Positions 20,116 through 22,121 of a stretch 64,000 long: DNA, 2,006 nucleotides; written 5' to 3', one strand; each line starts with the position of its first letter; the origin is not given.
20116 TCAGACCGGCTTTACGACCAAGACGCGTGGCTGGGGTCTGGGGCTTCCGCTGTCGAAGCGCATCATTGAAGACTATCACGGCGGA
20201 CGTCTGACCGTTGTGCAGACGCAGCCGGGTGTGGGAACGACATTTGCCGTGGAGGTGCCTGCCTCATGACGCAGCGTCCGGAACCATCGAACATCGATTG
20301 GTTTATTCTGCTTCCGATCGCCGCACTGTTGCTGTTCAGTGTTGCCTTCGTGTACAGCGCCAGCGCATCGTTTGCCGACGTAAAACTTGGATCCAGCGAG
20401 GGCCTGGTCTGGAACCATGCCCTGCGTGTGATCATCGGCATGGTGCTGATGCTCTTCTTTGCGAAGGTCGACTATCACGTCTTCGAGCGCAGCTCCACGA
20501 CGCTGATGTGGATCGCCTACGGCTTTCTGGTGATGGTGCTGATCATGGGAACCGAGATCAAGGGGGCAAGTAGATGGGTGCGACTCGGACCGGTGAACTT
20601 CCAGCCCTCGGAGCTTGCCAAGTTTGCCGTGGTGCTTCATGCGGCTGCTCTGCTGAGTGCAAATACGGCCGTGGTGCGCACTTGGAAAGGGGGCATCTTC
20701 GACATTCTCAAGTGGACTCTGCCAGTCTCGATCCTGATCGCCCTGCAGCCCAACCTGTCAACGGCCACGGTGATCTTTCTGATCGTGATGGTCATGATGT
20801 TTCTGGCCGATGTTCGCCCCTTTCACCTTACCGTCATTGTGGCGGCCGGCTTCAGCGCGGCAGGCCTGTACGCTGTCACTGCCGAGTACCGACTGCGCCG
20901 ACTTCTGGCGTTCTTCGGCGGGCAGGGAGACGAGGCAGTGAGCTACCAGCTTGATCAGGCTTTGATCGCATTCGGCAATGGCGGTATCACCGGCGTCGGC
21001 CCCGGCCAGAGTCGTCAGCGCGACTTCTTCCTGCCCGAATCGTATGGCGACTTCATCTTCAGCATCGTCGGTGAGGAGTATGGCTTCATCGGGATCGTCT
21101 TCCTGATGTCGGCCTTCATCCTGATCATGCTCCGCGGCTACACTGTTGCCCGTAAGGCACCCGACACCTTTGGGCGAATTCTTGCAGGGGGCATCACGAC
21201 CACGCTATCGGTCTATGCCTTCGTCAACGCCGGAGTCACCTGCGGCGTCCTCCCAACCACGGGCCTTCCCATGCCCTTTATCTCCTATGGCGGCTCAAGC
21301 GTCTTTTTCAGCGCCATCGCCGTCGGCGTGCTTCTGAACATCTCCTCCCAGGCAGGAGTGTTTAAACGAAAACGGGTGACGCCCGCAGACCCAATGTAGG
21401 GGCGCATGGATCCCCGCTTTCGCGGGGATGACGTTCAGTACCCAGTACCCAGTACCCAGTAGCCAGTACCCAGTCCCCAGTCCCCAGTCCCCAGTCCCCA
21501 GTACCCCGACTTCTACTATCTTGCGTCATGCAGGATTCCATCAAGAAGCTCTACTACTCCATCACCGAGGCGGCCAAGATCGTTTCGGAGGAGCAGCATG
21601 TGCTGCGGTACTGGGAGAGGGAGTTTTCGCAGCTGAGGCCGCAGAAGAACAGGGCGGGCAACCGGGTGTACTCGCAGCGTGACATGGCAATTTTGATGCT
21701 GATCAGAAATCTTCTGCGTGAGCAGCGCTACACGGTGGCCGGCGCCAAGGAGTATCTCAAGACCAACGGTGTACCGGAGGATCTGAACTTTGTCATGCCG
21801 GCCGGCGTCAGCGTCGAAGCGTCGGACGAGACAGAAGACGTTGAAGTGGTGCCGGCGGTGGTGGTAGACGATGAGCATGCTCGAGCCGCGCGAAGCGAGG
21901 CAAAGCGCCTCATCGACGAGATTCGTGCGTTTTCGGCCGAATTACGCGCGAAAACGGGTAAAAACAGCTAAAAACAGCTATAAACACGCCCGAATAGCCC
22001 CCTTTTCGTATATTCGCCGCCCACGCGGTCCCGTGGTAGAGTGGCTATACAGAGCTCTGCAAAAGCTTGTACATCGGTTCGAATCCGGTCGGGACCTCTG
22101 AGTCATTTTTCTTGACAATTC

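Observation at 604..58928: Modular intergenic repeat family (heptamer arrays + GC mini-hairpin units) at six loci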

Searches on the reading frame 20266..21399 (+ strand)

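Call 13: search_protein_families(library=pfam, proteins=[window:20266-21399:+])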
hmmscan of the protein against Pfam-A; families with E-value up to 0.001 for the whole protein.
window:20266-21399:+ (377 aa): 1 family
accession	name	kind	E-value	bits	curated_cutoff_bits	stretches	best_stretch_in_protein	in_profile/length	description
PF01098.24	FTSW_RODA_SPOVE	-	9.8e-91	304.8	26.4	1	18-362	7-353/356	Cell cycle protein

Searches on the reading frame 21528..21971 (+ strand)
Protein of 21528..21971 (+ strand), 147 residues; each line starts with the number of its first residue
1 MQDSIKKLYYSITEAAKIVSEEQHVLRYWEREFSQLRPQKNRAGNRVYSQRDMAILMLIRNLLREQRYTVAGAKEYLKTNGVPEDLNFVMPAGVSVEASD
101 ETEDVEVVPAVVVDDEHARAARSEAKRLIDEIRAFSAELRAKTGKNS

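Call 13: search_protein_families(library=pfam, proteins=[window:21528-21971:+])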
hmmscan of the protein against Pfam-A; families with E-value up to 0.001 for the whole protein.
window:21528-21971:+ (147 aa): 2 families
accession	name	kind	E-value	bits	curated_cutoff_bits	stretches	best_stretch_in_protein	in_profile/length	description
PF13411.12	MerR_1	-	3.9e-18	65.8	21.6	1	10-78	1-67/69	MerR HTH family regulatory protein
PF00376.29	MerR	-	0.00029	21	28.2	1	11-48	1-38/38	MerR family regulatory protein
